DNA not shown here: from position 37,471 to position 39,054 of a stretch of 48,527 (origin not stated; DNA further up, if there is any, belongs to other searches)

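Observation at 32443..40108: Seven-gene operon with four different oxidoreductase superfamilies, a TIM-barrel isomerase, a class II aldolase and an MFS transporter, but no kinase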

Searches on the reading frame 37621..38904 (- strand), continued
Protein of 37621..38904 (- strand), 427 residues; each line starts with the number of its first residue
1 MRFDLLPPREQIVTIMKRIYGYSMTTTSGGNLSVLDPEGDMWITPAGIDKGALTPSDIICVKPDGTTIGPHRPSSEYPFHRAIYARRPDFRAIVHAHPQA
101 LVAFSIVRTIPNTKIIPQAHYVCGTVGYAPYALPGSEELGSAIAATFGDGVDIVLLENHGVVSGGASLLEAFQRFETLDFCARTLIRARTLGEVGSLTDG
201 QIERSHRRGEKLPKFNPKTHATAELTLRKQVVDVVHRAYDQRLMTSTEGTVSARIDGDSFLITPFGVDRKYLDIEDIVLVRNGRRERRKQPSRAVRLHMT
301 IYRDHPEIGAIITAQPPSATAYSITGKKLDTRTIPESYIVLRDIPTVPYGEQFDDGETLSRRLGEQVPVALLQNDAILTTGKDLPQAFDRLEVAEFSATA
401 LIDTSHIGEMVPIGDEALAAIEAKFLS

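Call 59: search_protein_families(library=ncbifam, proteins=[L074:3787-5019:+, L074:5178-6602:+, L021:7303-8445:+, L021:4071-5069:-, L030:5089-6255:-, L028:4461-5891:+], max_evalue=1e-8)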
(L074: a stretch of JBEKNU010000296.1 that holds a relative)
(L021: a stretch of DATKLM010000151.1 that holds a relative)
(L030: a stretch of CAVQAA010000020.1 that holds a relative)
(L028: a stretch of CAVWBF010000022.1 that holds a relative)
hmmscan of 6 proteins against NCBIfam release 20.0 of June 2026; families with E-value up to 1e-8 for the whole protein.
L074:3787-5019:+ (411 aa): 3 families
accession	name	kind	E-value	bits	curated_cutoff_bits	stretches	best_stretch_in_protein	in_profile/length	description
TIGR02635.1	RhaI_grampos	equivalog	2.1e-144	481.1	531.35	1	22-399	2-377/378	L-rhamnose isomerase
TIGR02629.1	L_rham_iso_rhiz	equivalog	2.9e-87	293.2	646.75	1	18-401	28-412/412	L-rhamnose catabolism isomerase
TIGR02631.1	xylA_Arthro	equivalog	3.4e-12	46.1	447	1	101-289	77-273/382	xylose isomerase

L074:5178-6602:+ (475 aa): 8 families
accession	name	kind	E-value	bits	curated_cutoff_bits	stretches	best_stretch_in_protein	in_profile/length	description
TIGR02627.1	rhamnulo_kin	equivalog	1.1e-125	419.8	527.95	1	11-465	1-447/454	rhamnulokinase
NF007925.0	PRK10640.1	equivalog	7.2e-114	380.9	639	1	7-465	3-453/489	rhamnulokinase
TIGR02628.1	fuculo_kin_coli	equivalog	9.6e-38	130.3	470.9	1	50-270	43-263/465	L-fuculokinase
TIGR01312.1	XylB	equivalog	2.1e-27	95.8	380.25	1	60-268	51-259/481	xylulokinase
NF008187.0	PRK10939.1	equivalog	3.7e-17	62.2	528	1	8-267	4-266/521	autoinducer-2 kinase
NF011601.0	PRK15027.1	equivalog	1.5e-14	53.3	912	1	74-270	65-258/484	xylulokinase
TIGR01311.1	glycerol_kin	equivalog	8.7e-12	44.1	590.35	1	52-231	43-234/496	glycerol kinase GlpK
TIGR01314.1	gntK_FGGY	equivalog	2.6e-10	39.5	648.55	1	90-290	82-280/505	gluconokinase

L021:7303-8445:+ (381 aa): 16 families
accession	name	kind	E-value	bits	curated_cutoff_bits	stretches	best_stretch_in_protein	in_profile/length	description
NF041097.1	keto_inos_dh_IolM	equivalog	4.7e-23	81.5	450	1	26-376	22-386/389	scyllo-inosose 3-dehydrogenase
NF007489.0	PRK10083.1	equivalog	8.1e-20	71.1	376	1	33-379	1-337/339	Zn-dependent oxidoreductase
NF041172.1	AcrlCoa_red_Thmprot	equivalog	1.6e-18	66.7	500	1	34-300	2-258/334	acryloyl-CoA reductase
TIGR03989.1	Rxyl_3153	subfamily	5.7e-18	65.3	440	1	170-299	154-288/370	NDMA-dependent alcohol dehydrogenase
TIGR03451.1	mycoS_dep_FDH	equivalog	7.5e-18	64.5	512.9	1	36-118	6-83/358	S-(hydroxymethyl)mycothiol dehydrogenase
NF010344.0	PRK13771.1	subfamily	1.3e-16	60.5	349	1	40-300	8-257/334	putative alcohol dehydrogenase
TIGR03366.1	HpnZ_proposed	hypoth_equivalog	4.2e-16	59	328.1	1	58-299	7-254/315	putative phosphonate catabolism associated alcohol dehydrogenase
NF003808.0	PRK05396.1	equivalog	2.2e-14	53.1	380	1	44-302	13-267/341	L-threonine 3-dehydrogenase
TIGR02818.1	adh_III_F_hyde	equivalog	5e-14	52.1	543.95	0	34-119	6-85/368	S-(hydroxymethyl)glutathione dehydrogenase/class III alcohol dehydrogenase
TIGR00692.1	tdh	equivalog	1.1e-13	51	458.35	1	44-301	11-264/340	L-threonine 3-dehydrogenase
NF008024.0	PRK10754.1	subfamily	2.4e-12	46.5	348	0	169-367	107-314/327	NADPH:quinone reductase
NF047908.1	AldhRedAhr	equivalog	2.9e-12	46.1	470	1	85-300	53-262/335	NADPH-dependent aldehyde reductase Ahr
NF007375.0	PRK09880.1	equivalog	1.8e-11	43.4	469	1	201-379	170-343/344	L-idonate 5-dehydrogenase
TIGR01202.1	bchC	equivalog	3.4e-11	42.8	291.25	1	38-375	7-305/308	chlorophyll synthesis pathway protein BchC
NF006940.0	PRK09422.1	equivalog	1.3e-10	40.8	344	1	35-295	3-257/338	alcohol dehydrogenase AdhP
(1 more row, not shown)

L021:4071-5069:- (333 aa): 7 families
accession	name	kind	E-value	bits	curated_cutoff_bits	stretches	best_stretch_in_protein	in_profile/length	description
NF049922.1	MethglyxlRedYdjG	equivalog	2.1e-76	257.1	550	1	1-328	1-324/326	NADH-dependent methylglyoxal reductase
NF007912.0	PRK10625.1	equivalog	5e-25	88.6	415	1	8-326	8-339/346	NADP(H)-dependent aldo-keto reductase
NF007695.0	PRK10376.1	subfamily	3.5e-22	78.8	280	1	17-222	21-215/290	oxidoreductase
NF008377.0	PRK11172.1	equivalog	7e-20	71.3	327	1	123-225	77-184/267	2,5-didehydrogluconate reductase DkgB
TIGR01293.1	Kv_beta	subfamily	8.6e-19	67.7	365.4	1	1-84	1-84/319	voltage-dependent potassium channel subunit beta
NF007388.0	PRK09912.1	subfamily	1e-18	67.4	448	1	4-322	16-329/346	L-glyceraldehyde 3-phosphate reductase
NF008598.0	PRK11565.1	equivalog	2e-16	59.9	425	1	124-225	88-192/275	2,5-didehydrogluconate reductase DkgA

L030:5089-6255:- (388 aa): 14 families
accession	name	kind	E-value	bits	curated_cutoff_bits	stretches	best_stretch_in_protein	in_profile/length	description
NF011717.0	PRK15138.1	equivalog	2.1e-85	287.1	645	1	2-367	1-364/387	alcohol dehydrogenase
NF041833.1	Fe_ADH_ErcA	equivalog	8.7e-48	163.3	550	1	11-385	9-379/382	alcohol dehydrogenase-like regulatory protein ErcA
NF053866.1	CholDhdGbsBBac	equivalog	1.1e-43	149.3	550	1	6-365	11-367/392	choline dehydrogenase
TIGR02638.1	lactal_redase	equivalog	8.7e-35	120.2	523.15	1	14-364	11-358/379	lactaldehyde reductase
NF007911.0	PRK10624.1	equivalog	1.2e-33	116.6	537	1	9-385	8-379/382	lactaldehyde reductase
NF058672.1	4HyButDHCUPNE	equivalog_domain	1.3e-31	110.1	500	1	11-361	8-350/378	4-hydroxybutyrate dehydrogenase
NF050025.1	SulfAcetaldRedSarD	equivalog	4.1e-30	104.9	700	1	5-363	3-358/385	sulfoacetaldehyde reductase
NF007363.0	PRK09860.1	equivalog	1.4e-26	93.6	581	1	38-386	37-381/383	L-threonine dehydrogenase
NF010378.0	PRK13805.1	equivalog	1.8e-26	92.2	951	1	40-361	490-832/872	bifunctional acetaldehyde-CoA/alcohol dehydrogenase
TIGR03405.1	Phn_Fe-ADH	equivalog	7.5e-26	90.7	423.7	1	9-365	3-345/355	iron-containing alcohol dehydrogenase PsrA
NF011998.0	PRK15454.1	equivalog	4.6e-21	75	556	1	14-356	31-362/395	ethanolamine utilization ethanol dehydrogenase EutG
TIGR04266.1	NDMA_methanol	equivalog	7.4e-18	64.5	625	1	11-316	17-321/420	NDMA-dependent methanol dehydrogenase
NF041822.1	daptide_DH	equivalog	1.2e-14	54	300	1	88-332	53-311/363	daptide-type RiPP biosynthesis dehydogenase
NF006941.0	PRK09423.1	subfamily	6.9e-12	44.9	336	0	6-111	4-106/367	glycerol dehydrogenase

L028:4461-5891:+ (477 aa): 1 family
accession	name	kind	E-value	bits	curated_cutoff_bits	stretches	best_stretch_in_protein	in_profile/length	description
NF048012.1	SlpQosIsomSftI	equivalog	3.9e-41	141.2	700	1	93-461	87-438/443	sulfoquinovose isomerase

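Call 64: predict_structure(alignment_id=A2)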
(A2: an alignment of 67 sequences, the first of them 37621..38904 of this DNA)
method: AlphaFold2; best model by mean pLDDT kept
length: 427 residues; sequences in the alignment: 67
mean_pLDDT: 94.3   pTM: 0.92
mean pLDDT of the five models: 94.3, 93.5, 93.3, 93.0, 92.7
residues with pLDDT >= 90: 380; 70-90: 46; 50-70: 1; < 50: 0
segments of 3 or more residues with pLDDT < 50: none
pLDDT, mean of each block of 10 residues (from residue 1): 89 96 89 96 93 95 96 92 96 97 97 96 95 87 95 95 97 98 97 96 84 92 96 98 94 96 95 96 95 95 97 97 96 92 93 91 93 97 98 97 93 93 88
secondary structure, 60 per line:
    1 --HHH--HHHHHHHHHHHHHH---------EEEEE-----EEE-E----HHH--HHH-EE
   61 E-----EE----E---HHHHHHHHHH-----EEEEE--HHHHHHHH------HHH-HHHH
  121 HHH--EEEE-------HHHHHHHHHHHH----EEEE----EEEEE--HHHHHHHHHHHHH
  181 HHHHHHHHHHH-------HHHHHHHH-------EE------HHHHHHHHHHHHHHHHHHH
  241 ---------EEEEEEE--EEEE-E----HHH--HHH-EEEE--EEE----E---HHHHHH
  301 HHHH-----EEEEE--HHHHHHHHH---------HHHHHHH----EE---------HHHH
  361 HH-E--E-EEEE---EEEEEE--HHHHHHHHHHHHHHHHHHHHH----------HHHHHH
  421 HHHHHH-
elements in order: H8-21 E31-35 E41-43 E59-61 H77-86 E92-96 H99-106 H117-123 E126-129 H137-148 E153-156 E161-165 H168-191 H199-206 H222-240 E250-256 E259-262 E278-281 E284-286 H295-304 E310-314 H317-325 H335-341 H357-362 E369-372 E376-381 H384-404 H415-426
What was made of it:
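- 37621..38259 (-): Tandem class II aldolase, C-terminal degenerate half (aa 216-427, plus stop codon). The AF2 model of the whole protein has pLDDT 94.3 and pTM 0.92 (call 64).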

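Call 67: search_protein_families(library=pfam, proteins=[L053:11860-13926:+, L053:14937-16163:+, L053:16163-17632:+, L053:9259-10056:-, L053:8020-9231:-, L053:17281-18438:+, L053:19088-19813:+, L053:19501-21000:-, L053:2575-7935:+], max_evalue=0.00001)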
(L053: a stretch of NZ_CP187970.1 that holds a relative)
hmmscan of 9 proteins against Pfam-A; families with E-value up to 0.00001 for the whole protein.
L053:11860-13926:+ (689 aa): 5 families
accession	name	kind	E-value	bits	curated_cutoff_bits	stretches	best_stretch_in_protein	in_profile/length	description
PF00106.31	adh_short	-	6.6e-47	159.9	26.6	1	428-612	1-182/195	short chain dehydrogenase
PF13561.12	adh_short_C2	-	5.2e-46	157.6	27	1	436-683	3-235/236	Enoyl-(Acyl carrier protein) reductase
PF00596.27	Aldolase_II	-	1.6e-19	70.9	22.2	1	30-214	11-178/183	Class II Aldolase and Adducin N-terminal domain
PF08659.16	KR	-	1.1e-10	42.2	22.6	1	430-597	3-167/180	KR domain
PF03435.24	Sacchrp_dh_NADP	-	5.9e-06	27.1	25.1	0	435-512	5-74/129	Saccharopine dehydrogenase NADP binding domain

L053:14937-16163:+ (409 aa): 1 family
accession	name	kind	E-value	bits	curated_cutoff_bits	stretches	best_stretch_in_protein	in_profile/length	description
PF01261.30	AP_endonuc_2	-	1.3e-09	38.6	31.1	1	92-270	29-194/249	Xylose isomerase-like TIM barrel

L053:16163-17632:+ (490 aa): 2 families
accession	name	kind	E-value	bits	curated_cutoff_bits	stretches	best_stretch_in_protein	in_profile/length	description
PF02782.22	FGGY_C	-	5.6e-37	127.9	27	1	253-444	1-197/198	FGGY family of carbohydrate kinases, C-terminal domain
PF00370.27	FGGY_N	-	5.9e-29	101.8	28.8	1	3-241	2-242/245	FGGY family of carbohydrate kinases, N-terminal domain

L053:9259-10056:- (266 aa): 4 families
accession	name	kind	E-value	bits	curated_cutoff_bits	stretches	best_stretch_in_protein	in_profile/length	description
PF12802.13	MarR_2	-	1.6e-14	54.3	27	1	157-215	2-61/61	MarR family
PF01047.28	MarR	-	1.7e-14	53.8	24.6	1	158-215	1-58/59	MarR family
PF13463.12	HTH_27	-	1.4e-07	32.1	22.2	1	159-224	2-68/68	Winged helix DNA-binding domain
PF13412.12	HTH_24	-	1e-06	28.6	21.9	1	164-205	7-48/48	Winged helix-turn-helix DNA-binding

L053:8020-9231:- (404 aa): 2 families
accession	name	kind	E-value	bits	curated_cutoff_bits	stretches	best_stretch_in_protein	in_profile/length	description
PF07690.21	MFS_1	-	2e-67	228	33.4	2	23-349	1-340/347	Major Facilitator Superfamily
PF00083.30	Sugar_tr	-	2.4e-09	37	22.3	1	50-192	38-190/452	Sugar (and other) transporter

L053:17281-18438:+ (386 aa): 4 families
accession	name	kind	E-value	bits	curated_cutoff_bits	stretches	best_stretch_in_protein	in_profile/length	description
PF00455.28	DeoRC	-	6.6e-55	185.9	31.8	1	209-366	2-160/160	DeoR C terminal sensor domain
PF08220.18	HTH_DeoR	-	2.2e-18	66.2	21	1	140-195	1-56/57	DeoR-like helix-turn-helix domain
PF19187.6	HTH_PafC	-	3.6e-06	27.2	32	1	140-204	5-69/115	PafC helix-turn-helix domain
PF08279.18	HTH_11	-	6.5e-06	26.4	25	0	142-181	3-43/55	HTH domain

L053:19088-19813:+ (242 aa): 1 family
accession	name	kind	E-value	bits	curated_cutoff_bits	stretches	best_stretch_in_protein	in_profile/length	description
PF02754.22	CCG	-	2.2e-32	111.5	20.6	2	131-215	1-84/85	Cysteine-rich domain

L053:19501-21000:- (500 aa): 0 families

L053:2575-7935:+ (1787 aa): 12 families
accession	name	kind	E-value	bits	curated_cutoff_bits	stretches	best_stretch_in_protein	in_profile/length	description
PF00109.32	ketoacyl-synt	-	1.4e-77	261.1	20.8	1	1104-1353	2-252/252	Beta-ketoacyl synthase, N-terminal domain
PF08659.16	KR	-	3.4e-51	174.1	22.6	1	836-1019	1-179/180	KR domain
PF00550.31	PP-binding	-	2.6e-42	143.3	20.8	3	445-510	2-67/67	Phosphopantetheine attachment site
PF02801.28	Ketoacyl-synt_C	-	4.1e-40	136.9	20.8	1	1361-1478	1-118/119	Beta-ketoacyl synthase, C-terminal domain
PF22336.2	RhiE-like_linker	-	9.8e-19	67.5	27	1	1560-1641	2-66/67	RhiE-like, KS-MAT linker domain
PF22621.2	CurL-like_PKS_C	-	8.7e-13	48.5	27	1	1602-1635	31-64/64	CurL-like, PKS C-terminal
PF00106.31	adh_short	-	6.9e-12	45.7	26.6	1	838-997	3-163/195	short chain dehydrogenase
PF21089.3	PKS_DH_N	-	3e-10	40.4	27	1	4-89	15-102/103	Polyketide synthase dehydratase domain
PF16197.11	KAsynt_C_assoc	-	9.6e-10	39.3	33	1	1482-1579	2-84/111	Ketoacyl-synthetase C-terminal extension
PF13561.12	adh_short_C2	-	6.7e-09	36.1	27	1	846-952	7-110/236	Enoyl-(Acyl carrier protein) reductase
PF00108.29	Thiolase_N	-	4.6e-07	29.9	26.4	1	1262-1309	70-119/260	Thiolase, N-terminal domain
PF14765.12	PS-DH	-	4.6e-06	26.7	23.7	1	135-285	16-162/166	Polyketide synthase dehydratase N-terminal domain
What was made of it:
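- Closest known: RhaEW. Different: In Paenibacillus L053 both proteins are encoded side by side, so they are not equivalent (call 67).
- In L053 a RhaEW aldolase is already present, so the tandem aldolase is not simply RhaD there (call 67).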
